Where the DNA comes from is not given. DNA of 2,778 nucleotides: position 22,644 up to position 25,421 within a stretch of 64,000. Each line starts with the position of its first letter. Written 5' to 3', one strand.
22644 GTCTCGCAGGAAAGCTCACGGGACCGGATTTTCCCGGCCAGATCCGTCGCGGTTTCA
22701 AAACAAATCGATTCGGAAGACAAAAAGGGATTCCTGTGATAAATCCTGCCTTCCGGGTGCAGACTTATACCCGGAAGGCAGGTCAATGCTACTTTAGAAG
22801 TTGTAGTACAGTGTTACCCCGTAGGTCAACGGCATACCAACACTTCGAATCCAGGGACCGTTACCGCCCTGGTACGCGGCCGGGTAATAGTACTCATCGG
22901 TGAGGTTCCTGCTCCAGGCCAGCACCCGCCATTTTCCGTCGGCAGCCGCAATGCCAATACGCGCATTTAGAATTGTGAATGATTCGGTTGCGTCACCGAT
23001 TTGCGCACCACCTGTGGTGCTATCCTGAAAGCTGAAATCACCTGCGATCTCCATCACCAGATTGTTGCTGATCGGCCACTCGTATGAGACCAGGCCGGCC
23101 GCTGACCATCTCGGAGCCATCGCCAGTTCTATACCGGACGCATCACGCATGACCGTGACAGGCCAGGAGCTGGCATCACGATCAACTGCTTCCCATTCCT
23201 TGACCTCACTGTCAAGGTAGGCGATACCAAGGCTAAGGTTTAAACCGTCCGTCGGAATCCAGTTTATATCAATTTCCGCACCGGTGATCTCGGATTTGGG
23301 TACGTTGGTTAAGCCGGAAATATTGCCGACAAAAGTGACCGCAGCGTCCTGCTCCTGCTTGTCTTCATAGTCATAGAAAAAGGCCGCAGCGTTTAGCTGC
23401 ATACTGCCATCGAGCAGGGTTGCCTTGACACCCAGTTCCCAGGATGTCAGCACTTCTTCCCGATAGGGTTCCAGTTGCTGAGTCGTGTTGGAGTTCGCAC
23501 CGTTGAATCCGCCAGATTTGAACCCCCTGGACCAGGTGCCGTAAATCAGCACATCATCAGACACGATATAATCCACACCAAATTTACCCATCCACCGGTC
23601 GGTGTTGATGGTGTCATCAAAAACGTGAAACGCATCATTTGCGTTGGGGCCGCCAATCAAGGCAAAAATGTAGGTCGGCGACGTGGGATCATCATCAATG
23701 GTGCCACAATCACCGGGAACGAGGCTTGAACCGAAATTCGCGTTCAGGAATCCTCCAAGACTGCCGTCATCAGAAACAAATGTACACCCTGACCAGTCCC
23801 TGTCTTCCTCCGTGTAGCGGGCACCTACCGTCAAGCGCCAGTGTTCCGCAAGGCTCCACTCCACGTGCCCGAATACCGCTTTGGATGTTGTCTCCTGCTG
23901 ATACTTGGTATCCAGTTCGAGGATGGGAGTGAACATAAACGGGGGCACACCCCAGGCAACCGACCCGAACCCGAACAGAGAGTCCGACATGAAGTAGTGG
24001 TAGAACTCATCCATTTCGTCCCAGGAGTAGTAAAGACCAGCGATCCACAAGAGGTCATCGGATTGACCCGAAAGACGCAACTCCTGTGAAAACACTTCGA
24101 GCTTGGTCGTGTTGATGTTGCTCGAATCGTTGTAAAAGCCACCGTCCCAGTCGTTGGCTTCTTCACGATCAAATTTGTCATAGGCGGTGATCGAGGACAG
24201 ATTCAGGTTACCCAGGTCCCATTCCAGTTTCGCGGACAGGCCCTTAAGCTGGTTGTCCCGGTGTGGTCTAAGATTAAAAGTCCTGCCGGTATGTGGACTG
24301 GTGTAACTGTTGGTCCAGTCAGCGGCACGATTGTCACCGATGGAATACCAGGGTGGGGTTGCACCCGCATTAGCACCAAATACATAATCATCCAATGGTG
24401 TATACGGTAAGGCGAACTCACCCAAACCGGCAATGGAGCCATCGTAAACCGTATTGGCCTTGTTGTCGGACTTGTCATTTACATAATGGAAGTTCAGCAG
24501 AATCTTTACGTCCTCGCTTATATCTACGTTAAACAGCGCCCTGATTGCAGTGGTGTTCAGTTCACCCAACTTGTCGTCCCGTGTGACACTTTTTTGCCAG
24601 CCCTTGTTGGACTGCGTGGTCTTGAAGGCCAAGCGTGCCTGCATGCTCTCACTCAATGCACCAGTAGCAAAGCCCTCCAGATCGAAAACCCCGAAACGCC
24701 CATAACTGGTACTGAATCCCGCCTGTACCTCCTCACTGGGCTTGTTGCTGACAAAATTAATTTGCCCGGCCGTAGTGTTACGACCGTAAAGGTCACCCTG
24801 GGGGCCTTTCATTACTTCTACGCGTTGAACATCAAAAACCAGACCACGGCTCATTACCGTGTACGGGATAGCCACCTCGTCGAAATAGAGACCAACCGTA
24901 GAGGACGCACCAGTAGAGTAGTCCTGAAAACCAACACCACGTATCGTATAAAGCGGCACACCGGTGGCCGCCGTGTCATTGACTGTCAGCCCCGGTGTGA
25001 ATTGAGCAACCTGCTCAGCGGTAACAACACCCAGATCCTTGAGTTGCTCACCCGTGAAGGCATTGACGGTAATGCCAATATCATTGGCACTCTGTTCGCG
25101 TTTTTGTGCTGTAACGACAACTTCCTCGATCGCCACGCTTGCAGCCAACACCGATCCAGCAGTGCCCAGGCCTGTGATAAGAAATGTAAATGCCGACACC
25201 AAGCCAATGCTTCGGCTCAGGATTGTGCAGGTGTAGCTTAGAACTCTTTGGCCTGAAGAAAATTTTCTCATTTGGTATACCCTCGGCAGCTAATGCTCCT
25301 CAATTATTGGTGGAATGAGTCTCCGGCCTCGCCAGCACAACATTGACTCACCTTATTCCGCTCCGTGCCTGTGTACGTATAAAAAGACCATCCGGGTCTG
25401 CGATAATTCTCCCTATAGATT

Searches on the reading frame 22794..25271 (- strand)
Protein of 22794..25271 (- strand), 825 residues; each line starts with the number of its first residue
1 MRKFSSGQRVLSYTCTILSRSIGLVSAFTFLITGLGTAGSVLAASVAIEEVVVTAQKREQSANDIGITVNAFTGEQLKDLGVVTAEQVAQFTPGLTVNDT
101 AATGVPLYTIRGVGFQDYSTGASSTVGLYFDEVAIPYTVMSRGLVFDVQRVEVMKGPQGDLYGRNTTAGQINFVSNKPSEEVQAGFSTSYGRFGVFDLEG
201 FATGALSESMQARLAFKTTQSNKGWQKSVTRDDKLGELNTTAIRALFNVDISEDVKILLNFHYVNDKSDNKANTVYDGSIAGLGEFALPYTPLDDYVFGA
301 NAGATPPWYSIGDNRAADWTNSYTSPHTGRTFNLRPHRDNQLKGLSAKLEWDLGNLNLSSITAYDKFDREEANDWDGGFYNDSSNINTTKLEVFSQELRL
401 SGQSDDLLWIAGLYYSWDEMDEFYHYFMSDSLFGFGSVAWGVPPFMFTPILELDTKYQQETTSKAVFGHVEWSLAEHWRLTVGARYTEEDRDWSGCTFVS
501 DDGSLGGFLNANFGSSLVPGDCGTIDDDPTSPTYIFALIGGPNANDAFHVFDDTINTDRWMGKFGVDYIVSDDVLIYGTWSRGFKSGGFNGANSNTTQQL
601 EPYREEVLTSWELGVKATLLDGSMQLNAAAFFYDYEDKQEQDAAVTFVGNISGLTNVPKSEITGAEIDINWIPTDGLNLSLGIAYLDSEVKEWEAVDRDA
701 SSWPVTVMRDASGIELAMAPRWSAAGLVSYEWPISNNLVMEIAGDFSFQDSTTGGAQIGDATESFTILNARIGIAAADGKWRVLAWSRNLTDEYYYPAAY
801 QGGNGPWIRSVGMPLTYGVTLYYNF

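Call 51: search_protein_families(library=pfam, proteins=[window:22794-25271:-], max_evalue=0.00001)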
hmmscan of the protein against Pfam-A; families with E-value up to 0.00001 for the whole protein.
window:22794-25271:- (825 aa): 2 families
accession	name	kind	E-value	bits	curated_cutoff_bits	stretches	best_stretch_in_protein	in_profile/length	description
PF00593.30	TonB_dep_Rec_b-barrel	-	3.1e-32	113.4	27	1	305-790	18-436/436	TonB dependent receptor-like, beta-barrel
PF07715.20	Plug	-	2.7e-12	47.6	23.9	1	63-169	3-106/107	TonB-dependent Receptor Plug Domain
